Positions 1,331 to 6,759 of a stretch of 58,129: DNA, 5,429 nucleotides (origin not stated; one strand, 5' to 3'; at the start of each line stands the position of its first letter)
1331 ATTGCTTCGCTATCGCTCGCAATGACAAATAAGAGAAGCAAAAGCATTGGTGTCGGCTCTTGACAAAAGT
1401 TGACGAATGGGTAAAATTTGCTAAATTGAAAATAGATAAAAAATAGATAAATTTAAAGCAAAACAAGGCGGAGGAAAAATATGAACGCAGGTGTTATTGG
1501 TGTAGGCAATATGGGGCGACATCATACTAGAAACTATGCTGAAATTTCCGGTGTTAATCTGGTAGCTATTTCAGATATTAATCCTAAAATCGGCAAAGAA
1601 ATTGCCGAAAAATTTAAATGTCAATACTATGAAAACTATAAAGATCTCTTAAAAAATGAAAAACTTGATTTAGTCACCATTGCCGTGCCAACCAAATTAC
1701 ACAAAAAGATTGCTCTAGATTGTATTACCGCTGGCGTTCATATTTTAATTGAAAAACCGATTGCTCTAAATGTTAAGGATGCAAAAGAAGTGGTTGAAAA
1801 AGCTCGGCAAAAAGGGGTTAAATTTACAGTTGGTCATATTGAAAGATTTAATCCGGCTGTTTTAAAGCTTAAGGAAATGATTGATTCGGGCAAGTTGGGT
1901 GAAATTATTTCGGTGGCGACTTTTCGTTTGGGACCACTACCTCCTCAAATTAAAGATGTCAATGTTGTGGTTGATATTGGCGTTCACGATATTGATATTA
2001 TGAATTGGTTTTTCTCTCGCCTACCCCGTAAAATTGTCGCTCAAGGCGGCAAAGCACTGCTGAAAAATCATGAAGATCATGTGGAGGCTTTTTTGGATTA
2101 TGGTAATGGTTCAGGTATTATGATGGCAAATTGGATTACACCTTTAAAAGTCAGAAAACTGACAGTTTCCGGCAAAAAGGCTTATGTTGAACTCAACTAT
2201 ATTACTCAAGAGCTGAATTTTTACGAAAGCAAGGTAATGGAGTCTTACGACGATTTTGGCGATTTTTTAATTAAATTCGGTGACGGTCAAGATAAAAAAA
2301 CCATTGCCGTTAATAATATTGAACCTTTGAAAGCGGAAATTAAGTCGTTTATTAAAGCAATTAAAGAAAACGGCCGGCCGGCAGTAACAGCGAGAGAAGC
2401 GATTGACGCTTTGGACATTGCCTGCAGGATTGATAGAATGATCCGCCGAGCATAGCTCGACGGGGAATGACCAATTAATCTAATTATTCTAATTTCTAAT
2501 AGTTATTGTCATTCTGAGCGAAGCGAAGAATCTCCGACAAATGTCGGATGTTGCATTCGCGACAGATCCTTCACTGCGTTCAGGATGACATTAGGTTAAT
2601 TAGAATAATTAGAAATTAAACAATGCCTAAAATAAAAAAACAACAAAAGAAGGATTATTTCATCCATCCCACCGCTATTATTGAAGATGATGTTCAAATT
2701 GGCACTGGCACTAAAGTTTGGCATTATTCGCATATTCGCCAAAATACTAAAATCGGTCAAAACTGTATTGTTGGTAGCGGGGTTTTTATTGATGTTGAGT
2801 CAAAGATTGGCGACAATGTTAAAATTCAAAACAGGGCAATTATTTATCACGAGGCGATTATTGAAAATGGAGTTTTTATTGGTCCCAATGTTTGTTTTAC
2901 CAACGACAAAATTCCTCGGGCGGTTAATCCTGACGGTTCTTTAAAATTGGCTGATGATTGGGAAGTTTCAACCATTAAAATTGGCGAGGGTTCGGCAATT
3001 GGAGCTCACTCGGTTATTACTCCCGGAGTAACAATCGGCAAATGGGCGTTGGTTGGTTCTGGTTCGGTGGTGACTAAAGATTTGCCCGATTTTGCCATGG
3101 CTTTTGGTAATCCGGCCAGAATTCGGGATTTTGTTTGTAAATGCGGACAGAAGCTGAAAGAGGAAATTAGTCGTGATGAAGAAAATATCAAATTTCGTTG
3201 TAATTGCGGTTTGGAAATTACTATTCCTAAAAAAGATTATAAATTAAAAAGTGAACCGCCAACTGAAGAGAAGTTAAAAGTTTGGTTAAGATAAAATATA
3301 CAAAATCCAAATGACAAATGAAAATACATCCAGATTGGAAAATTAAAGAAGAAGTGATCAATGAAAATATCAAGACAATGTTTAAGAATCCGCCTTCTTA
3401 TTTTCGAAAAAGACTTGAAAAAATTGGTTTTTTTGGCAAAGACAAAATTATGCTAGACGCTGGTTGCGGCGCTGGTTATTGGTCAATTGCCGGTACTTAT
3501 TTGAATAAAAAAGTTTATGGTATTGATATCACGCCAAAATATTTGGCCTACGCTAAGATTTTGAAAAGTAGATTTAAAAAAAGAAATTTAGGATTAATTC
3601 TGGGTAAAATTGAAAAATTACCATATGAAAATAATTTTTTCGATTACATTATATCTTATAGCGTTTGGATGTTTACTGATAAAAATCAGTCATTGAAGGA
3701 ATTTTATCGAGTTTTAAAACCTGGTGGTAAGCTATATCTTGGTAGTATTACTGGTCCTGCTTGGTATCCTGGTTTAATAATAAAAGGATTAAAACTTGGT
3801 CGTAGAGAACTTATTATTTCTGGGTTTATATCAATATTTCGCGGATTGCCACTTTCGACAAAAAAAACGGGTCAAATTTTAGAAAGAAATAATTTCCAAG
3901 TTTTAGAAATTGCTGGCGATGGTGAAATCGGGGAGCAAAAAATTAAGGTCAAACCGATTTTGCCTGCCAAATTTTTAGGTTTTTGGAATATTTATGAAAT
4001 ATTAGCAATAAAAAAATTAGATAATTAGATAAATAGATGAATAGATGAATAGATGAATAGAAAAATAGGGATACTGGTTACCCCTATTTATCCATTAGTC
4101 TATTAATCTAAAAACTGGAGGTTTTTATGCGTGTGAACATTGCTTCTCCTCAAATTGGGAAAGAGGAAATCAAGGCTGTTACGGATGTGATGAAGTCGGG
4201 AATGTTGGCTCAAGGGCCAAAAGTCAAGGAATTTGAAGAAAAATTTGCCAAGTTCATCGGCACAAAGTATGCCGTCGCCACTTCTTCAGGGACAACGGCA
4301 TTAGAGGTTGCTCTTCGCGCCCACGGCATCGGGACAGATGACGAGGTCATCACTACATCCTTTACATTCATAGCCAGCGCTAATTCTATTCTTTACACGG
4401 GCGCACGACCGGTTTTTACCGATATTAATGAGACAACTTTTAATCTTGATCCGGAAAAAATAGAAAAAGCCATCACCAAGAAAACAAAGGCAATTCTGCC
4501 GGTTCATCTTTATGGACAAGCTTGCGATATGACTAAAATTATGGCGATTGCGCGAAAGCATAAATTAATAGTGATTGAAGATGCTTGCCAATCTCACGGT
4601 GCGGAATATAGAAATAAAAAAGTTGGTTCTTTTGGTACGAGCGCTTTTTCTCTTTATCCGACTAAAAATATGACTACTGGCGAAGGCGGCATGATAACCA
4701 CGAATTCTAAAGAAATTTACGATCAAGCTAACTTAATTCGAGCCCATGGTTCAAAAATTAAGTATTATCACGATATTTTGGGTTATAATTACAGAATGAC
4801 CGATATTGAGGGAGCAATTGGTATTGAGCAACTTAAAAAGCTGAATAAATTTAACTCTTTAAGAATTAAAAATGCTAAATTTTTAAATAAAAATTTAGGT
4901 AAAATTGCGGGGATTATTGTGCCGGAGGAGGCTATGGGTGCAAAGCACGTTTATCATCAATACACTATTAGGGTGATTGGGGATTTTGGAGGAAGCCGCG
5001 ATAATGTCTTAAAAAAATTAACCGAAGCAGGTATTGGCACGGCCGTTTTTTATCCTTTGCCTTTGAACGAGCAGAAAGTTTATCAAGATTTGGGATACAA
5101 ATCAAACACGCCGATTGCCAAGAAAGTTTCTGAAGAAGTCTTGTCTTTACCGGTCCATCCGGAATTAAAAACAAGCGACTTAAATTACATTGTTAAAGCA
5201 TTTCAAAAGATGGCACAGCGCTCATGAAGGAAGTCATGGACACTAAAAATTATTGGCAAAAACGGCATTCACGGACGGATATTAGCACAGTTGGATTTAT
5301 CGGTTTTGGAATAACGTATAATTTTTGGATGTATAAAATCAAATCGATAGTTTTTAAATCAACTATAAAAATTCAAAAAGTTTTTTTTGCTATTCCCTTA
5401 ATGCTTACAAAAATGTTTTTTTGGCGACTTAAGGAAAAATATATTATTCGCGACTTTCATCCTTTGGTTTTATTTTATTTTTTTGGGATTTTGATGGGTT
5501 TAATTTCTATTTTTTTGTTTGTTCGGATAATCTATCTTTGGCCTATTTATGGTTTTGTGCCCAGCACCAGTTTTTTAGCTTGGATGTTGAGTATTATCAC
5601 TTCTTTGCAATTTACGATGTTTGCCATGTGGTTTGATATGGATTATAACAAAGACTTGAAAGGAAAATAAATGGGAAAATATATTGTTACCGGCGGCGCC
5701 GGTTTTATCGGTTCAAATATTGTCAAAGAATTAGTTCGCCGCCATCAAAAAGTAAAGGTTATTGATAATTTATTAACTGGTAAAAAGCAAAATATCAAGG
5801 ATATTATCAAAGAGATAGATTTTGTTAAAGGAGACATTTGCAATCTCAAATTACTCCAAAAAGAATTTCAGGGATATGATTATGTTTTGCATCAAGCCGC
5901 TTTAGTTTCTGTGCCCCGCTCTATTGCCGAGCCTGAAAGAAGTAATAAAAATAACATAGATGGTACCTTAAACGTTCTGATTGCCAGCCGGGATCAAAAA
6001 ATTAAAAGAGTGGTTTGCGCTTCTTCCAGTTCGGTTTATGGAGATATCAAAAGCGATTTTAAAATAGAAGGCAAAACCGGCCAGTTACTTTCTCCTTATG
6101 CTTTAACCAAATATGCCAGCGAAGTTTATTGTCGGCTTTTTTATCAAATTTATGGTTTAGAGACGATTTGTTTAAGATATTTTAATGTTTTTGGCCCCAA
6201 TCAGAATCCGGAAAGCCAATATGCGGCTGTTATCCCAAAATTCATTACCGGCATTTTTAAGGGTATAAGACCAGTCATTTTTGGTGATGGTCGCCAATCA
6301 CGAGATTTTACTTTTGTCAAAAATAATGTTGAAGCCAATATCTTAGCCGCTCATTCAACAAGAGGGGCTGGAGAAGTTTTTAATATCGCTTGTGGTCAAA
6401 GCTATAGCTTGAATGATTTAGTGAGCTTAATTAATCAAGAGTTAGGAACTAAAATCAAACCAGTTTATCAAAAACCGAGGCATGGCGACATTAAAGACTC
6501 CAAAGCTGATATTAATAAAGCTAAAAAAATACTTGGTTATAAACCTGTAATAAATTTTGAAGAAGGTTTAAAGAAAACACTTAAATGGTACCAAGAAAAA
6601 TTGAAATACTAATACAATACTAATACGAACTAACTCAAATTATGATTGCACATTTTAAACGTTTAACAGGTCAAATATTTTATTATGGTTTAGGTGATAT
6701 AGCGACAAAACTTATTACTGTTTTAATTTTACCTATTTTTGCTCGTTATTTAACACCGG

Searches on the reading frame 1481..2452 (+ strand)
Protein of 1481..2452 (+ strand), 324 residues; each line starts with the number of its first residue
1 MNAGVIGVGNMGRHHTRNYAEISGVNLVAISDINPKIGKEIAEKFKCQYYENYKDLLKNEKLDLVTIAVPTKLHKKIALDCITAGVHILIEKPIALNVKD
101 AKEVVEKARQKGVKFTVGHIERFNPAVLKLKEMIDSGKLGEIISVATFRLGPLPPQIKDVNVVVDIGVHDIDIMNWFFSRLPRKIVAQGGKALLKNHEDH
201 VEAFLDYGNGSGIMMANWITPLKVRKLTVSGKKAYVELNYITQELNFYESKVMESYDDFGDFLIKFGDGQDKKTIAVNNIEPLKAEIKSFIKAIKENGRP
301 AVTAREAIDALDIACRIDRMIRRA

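Call 77: search_protein_families(library=pfam, proteins=[window:1481-2452:+], max_evalue=0.0001)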
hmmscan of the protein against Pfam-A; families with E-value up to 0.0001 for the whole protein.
window:1481-2452:+ (324 aa): 4 families
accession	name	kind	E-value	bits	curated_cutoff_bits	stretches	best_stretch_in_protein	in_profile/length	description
PF01408.29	GFO_IDH_MocA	-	1.3e-32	113.5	24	1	2-119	2-120/120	Oxidoreductase family, NAD-binding Rossmann fold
PF22725.1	GFO_IDH_MocA_C3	-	1.6e-14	54.4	27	1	128-236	2-123/124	GFO/IDH/MocA C-terminal domain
PF02894.22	GFO_IDH_MocA_C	-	6e-12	46.3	22.9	1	131-314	1-203/218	Oxidoreductase family, C-terminal alpha/beta domain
PF02629.25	CoA_binding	-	1.1e-05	26.5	22.3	1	2-87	5-89/97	CoA binding domain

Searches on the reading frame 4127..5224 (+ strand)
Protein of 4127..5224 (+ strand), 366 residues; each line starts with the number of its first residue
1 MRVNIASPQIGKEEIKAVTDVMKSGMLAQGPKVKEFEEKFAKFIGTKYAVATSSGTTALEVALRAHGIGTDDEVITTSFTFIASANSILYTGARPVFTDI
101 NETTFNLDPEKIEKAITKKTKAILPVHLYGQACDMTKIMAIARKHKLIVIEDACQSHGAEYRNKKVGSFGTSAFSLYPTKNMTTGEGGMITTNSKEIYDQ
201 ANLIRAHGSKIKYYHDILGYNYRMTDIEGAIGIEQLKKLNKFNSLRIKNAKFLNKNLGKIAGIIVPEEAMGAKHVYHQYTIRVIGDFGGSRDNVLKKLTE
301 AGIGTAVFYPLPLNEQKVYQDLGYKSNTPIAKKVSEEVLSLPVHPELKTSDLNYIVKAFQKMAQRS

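Call 77: search_protein_families(library=pfam, proteins=[window:4127-5224:+], max_evalue=0.0001)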
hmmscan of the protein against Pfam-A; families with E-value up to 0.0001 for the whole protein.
window:4127-5224:+ (366 aa): 5 families
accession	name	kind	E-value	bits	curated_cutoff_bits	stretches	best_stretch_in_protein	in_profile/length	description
PF01041.23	DegT_DnrJ_EryC1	-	4.3e-134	447.7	19.8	1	9-359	2-359/360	DegT/DnrJ/EryC1/StrS aminotransferase family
PF01053.26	Cys_Met_Meta_PP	-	5.4e-10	38.8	27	1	30-158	51-179/381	Cys/Met metabolism PLP-dependent enzyme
PF00155.27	Aminotran_1_2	-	1.5e-08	34.7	19.7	1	31-152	41-185/361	Aminotransferase class I and II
PF01212.27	Beta_elim_lyase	-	2e-07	31.1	27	1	28-159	29-175/288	Beta-eliminating lyase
PF00266.25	Aminotran_5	-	2.6e-07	30.4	21.5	1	32-158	44-181/371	Aminotransferase class-V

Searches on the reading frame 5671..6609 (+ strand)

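Call 77: search_protein_families(library=pfam, proteins=[window:5671-6609:+], max_evalue=0.0001)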
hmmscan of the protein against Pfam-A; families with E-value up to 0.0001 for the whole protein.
window:5671-6609:+ (313 aa): 6 families
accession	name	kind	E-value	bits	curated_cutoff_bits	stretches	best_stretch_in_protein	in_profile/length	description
PF01370.27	Epimerase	-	7.5e-55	186.4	20.9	1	5-240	2-240/240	NAD dependent epimerase/dehydratase family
PF16363.11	GDP_Man_Dehyd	-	4.2e-53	181.4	27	1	5-303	1-332/332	GDP-mannose 4,6 dehydratase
PF01073.25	3Beta_HSD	-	3.1e-27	95.7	22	1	5-247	1-248/280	3-beta hydroxysteroid dehydrogenase/isomerase family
PF02719.21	Polysacc_synt_2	-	5.4e-19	68.9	20.2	1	5-262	2-251/293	Polysaccharide biosynthesis protein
PF07993.18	NAD_binding_4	-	2.5e-12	46.9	20.1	1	6-216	1-251/258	Male sterility protein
PF13460.12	NAD_binding_10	-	8.3e-10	39.3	27.2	1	8-153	1-130/184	NAD(P)H-binding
